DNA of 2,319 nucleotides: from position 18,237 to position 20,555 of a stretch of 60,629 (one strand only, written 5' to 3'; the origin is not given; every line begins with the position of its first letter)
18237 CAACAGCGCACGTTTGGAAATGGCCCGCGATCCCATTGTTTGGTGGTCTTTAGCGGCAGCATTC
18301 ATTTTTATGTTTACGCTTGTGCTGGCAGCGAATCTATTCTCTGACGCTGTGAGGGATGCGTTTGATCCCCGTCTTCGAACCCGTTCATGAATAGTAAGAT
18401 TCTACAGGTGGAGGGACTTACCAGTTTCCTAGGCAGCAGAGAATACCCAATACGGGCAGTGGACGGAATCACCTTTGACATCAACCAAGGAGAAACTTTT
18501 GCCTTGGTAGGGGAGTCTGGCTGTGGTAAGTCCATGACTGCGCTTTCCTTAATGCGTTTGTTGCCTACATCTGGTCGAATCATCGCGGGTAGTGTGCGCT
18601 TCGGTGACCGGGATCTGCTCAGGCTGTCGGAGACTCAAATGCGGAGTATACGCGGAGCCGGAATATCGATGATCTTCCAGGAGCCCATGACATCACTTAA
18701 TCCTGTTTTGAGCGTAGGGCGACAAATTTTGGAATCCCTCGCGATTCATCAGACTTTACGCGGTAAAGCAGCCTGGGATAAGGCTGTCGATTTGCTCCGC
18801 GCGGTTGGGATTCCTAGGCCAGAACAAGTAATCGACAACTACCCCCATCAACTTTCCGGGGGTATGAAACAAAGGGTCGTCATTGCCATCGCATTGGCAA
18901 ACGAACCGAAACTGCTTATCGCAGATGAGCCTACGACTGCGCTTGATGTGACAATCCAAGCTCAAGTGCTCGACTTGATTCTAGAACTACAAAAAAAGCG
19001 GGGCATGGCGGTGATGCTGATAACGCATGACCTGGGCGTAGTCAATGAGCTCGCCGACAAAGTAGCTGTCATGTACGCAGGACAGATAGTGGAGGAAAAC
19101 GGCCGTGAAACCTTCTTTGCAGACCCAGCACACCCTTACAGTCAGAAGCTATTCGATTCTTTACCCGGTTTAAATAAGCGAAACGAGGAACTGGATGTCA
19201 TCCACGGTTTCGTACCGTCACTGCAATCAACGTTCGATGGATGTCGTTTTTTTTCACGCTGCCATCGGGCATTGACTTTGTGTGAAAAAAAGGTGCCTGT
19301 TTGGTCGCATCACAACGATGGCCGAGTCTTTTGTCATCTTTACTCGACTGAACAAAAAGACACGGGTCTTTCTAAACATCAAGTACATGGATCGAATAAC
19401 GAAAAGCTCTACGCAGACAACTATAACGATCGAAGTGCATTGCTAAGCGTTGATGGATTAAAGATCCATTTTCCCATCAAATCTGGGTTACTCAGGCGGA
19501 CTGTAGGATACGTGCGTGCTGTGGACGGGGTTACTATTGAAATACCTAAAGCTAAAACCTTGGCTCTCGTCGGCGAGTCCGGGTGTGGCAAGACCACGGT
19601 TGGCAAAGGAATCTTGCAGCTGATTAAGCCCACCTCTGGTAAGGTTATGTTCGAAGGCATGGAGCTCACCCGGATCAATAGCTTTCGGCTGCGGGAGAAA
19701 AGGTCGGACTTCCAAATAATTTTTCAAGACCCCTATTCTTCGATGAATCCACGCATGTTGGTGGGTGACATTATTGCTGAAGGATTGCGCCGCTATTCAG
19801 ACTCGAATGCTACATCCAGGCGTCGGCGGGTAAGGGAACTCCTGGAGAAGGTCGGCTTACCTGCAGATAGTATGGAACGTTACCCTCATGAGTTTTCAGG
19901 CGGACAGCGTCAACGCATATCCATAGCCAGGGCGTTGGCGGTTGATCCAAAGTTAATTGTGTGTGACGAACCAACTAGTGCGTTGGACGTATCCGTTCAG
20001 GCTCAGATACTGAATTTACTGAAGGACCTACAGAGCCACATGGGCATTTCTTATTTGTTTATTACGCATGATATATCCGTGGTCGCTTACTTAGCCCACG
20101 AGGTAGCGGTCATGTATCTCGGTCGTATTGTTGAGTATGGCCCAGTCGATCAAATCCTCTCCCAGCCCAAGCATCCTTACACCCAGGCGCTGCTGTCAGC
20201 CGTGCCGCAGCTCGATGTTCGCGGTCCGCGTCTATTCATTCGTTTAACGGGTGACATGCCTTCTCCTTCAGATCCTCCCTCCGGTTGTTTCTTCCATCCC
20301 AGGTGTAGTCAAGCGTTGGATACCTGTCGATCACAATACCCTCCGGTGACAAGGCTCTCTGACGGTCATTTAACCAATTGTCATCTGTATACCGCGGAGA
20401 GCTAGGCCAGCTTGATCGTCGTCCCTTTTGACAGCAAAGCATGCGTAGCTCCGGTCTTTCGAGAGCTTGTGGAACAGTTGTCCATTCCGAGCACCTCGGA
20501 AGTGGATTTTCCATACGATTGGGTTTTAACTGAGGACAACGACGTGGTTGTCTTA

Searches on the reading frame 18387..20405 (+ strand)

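Call 48: search_protein_families(library=ncbifam, proteins=[window:18387-20405:+], max_evalue=1e-10)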
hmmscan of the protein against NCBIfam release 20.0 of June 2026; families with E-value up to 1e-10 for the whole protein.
window:18387-20405:+ (672 aa): 187 families (the best 25 are shown)
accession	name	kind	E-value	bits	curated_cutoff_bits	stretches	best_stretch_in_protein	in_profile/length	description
NF008453.0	PRK11308.1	subfamily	1.9e-197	655.2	408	2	347-667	7-325/334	dipeptide ABC transporter ATP-binding protein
NF008246.0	PRK11022.1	equivalog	7.1e-182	603.7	541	2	5-319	3-317/326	dipeptide ABC transporter ATP-binding protein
NF011659.0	PRK15079.1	equivalog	1.4e-180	599.2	540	2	346-666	5-329/334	murein tripeptide/oligopeptide ABC transporter ATP binding protein OppF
NF007613.0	PRK10261.1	equivalog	1.1e-177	592.3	1077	2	341-625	302-587/623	glutathione ABC transporter ATP-binding protein GsiA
NF043071.1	DppF_dipep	equivalog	9.7e-176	584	660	2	346-665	7-324/331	dipeptide ABC transporter ATP-binding subunit DppF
NF043079.1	MMSYN1_0167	equivalog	5.6e-173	576.7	740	2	82-300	297-515/561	oligopeptide ABC transporter ATP-binding protein OppD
NF011713.0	PRK15134.1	equivalog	1.2e-171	572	834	2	2-260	2-261/529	microcin C ABC transporter ATP-binding protein YejF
NF007010.1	PRK09473.1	subfamily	2.9e-169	561.8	575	2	6-315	2-309/318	oligopeptide ABC transporter ATP-binding protein OppD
TIGR02770.1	nickel_nikD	equivalog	5.7e-139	461.1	318.7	2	25-256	2-226/230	nickel import ATP-binding protein NikD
TIGR02769.1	nickel_nikE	equivalog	3.5e-131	436.5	332.55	2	352-606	2-253/265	nickel import ATP-binding protein NikE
NF047576.1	opine_ATP_CntF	equivalog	6.3e-128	425.5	385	2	24-265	19-259/264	staphylopine uptake ABC transporter ATP-binding protein CntF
NF043078.1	MMSYN1_0168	equivalog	1.2e-126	423.9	800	2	479-610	470-601/649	oligopeptide ABC transporter ATP-binding protein OppF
NF047578.1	opine_ATP_CntD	equivalog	2.7e-126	420.2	380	2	24-265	19-259/266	staphylopine uptake ABC transporter ATP-binding protein CntD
NF007739.0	PRK10419.1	subfamily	2.1e-120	401.3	354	2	351-606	2-254/268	nickel ABC transporter ATP-binding protein NikE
NF011674.0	PRK15093.1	equivalog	1.2e-118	396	627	2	5-318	3-323/330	putrescine export ABC transporter ATP-binding protein SapD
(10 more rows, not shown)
